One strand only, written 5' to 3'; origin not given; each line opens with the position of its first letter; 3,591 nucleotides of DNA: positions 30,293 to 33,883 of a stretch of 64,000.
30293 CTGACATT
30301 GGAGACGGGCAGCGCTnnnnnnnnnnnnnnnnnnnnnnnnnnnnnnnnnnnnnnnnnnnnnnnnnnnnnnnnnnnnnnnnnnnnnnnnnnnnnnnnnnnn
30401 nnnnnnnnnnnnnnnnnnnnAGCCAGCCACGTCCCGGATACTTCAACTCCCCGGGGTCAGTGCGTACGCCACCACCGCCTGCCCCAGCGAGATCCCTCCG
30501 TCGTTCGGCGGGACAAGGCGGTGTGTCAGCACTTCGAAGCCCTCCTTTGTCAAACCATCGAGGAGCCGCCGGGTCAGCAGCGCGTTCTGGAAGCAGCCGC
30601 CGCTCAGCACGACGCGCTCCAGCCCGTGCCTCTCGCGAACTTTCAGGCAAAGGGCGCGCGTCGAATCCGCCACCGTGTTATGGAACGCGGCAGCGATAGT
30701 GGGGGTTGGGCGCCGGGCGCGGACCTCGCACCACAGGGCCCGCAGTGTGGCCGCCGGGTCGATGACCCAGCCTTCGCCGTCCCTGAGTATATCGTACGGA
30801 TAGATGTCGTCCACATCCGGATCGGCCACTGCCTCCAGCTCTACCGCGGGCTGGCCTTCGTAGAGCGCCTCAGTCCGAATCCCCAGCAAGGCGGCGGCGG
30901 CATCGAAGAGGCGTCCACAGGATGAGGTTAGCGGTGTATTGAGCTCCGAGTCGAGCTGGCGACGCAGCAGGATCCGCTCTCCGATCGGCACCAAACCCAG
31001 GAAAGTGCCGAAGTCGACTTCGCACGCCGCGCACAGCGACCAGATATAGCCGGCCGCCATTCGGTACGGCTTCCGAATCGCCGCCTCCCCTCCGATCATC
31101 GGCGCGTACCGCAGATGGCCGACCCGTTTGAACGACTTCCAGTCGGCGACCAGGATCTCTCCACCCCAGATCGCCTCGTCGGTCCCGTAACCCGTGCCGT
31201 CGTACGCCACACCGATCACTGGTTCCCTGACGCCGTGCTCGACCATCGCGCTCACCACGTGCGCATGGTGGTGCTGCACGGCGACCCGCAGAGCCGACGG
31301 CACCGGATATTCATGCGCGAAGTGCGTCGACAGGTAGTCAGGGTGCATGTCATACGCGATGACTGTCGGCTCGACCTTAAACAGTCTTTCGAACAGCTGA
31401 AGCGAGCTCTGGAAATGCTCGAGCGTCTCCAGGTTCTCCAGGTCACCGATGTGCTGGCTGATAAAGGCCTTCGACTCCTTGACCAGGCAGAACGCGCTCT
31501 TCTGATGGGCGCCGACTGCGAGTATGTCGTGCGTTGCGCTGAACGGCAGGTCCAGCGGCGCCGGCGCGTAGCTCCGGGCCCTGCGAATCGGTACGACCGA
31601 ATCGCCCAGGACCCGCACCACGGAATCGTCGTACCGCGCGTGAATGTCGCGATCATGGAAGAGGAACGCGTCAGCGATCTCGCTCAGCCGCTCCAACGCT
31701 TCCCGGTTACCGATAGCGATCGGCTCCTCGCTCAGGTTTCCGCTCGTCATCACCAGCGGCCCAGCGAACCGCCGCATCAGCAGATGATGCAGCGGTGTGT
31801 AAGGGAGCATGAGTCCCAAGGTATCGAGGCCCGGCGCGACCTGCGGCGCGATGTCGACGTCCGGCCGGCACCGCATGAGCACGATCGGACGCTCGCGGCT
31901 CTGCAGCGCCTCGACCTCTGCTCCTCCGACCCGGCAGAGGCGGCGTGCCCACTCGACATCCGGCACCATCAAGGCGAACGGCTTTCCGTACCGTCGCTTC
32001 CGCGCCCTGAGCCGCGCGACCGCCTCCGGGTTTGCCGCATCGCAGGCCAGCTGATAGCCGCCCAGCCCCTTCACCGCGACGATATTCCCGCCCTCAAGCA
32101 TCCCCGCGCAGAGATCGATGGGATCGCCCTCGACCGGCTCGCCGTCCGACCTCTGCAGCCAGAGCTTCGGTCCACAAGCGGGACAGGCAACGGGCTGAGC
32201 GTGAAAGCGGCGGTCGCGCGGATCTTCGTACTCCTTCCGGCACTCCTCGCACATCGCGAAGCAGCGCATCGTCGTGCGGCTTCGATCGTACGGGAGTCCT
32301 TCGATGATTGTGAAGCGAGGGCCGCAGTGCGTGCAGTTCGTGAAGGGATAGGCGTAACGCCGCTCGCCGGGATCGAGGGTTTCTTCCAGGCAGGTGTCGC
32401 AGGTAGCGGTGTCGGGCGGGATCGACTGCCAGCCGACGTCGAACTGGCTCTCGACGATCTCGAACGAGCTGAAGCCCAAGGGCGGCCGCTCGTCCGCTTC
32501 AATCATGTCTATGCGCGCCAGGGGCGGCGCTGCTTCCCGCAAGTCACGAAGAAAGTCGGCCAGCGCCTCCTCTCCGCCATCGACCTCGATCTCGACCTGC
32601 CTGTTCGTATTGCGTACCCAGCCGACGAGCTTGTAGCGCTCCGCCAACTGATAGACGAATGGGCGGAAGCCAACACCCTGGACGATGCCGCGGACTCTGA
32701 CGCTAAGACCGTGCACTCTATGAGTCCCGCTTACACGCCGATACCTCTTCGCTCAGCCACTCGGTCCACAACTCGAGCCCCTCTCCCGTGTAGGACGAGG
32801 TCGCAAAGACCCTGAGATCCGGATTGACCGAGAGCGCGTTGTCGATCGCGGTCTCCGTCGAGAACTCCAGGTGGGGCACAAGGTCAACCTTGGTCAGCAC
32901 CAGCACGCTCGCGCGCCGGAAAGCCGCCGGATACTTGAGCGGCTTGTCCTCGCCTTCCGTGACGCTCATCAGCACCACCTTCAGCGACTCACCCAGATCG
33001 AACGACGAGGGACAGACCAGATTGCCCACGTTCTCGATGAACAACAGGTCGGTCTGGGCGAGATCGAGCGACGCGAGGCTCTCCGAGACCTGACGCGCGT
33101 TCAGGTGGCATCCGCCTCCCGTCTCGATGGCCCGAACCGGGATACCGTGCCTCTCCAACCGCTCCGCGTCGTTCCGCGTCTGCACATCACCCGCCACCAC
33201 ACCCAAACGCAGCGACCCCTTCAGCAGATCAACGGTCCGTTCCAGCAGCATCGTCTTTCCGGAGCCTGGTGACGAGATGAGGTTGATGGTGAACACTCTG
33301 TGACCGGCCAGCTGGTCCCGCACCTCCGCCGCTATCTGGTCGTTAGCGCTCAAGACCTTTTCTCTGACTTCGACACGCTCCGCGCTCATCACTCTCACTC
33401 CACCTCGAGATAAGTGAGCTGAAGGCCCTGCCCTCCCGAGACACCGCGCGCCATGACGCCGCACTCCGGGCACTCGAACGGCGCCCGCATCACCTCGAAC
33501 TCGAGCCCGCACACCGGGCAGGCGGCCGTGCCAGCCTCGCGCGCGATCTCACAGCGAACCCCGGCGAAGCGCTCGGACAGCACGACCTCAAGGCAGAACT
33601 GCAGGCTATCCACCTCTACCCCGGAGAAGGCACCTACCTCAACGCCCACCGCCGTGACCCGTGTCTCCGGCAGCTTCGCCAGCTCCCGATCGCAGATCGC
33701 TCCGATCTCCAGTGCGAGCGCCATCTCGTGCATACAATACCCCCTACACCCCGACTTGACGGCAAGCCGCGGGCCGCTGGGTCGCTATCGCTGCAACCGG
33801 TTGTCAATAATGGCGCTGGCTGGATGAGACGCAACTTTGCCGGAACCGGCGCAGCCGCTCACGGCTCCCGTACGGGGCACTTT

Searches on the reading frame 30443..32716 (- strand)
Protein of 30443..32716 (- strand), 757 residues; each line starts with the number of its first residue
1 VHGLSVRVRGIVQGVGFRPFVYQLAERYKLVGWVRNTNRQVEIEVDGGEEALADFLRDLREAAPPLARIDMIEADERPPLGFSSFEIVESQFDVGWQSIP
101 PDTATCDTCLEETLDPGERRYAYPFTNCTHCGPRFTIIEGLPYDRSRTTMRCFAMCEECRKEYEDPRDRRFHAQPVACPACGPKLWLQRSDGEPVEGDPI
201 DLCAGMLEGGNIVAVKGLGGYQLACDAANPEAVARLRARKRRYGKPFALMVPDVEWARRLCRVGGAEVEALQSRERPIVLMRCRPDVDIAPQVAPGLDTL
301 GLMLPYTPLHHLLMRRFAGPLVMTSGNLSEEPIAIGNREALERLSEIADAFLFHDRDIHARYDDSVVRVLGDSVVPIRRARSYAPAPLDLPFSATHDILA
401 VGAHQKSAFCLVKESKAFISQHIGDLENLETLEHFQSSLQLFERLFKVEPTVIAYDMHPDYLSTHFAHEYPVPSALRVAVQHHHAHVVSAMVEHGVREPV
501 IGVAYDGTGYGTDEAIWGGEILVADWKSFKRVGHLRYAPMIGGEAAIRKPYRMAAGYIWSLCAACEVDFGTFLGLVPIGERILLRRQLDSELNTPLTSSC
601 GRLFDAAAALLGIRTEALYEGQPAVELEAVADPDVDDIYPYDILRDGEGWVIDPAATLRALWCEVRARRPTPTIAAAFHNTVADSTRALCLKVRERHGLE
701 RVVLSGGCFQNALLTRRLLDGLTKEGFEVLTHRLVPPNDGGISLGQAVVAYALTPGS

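Call 9: search_protein_families(library=pfam, proteins=[window:30443-32716:-], max_evalue=0.001)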
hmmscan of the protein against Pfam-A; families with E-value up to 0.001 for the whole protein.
window:30443-32716:- (757 aa): 5 families
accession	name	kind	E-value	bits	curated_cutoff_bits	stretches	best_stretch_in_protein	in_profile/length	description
PF22521.2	HypF_C_2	-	4.6e-81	272.6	27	1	502-746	1-241/241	Carbamoyltransferase, Kae1-like Domain, second subdomain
PF01300.24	Sua5_yciO_yrdC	-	2.6e-45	154.5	25.1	1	206-379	2-177/178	Telomere recombination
PF17788.7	HypF_C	-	3.8e-34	117.8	23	1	395-493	3-99/99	HypF Kae1-like domain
PF07503.17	zf-HYPF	-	7.3e-32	109.3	23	2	155-187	1-33/34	HypF finger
PF00708.24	Acylphosphatase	-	8e-23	81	22.5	1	5-87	2-85/85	Acylphosphatase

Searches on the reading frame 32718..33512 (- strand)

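Call 10: search_protein_families(library=pfam, proteins=[window:32718-33512:-], max_evalue=0.001)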
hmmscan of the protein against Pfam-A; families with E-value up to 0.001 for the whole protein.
window:32718-33512:- (264 aa): 1 family
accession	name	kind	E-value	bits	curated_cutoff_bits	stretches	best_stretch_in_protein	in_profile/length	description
PF02492.25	cobW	-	1.6e-21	77.2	20.7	1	77-235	4-178/180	CobW/HypB/UreG, nucleotide-binding domain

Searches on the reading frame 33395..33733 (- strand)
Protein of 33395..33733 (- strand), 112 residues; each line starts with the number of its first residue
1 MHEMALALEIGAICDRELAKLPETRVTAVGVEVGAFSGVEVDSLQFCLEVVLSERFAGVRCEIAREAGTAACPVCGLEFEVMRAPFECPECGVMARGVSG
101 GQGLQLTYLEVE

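Call 10: search_protein_families(library=pfam, proteins=[window:33395-33733:-], max_evalue=0.001)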
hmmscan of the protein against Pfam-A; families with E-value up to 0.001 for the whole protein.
window:33395-33733:- (112 aa): 2 families
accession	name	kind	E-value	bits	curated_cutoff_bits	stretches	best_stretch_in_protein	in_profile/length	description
PF01155.25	HypA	-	5.8e-22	78.3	28.9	1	1-111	1-112/112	Hydrogenase/urease nickel incorporation, metallochaperone, hypA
PF21349.2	RUBY_RBDX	-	0.00042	20.1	26.5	1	72-93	3-24/30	Rubrerythrin, rubredoxin-like domain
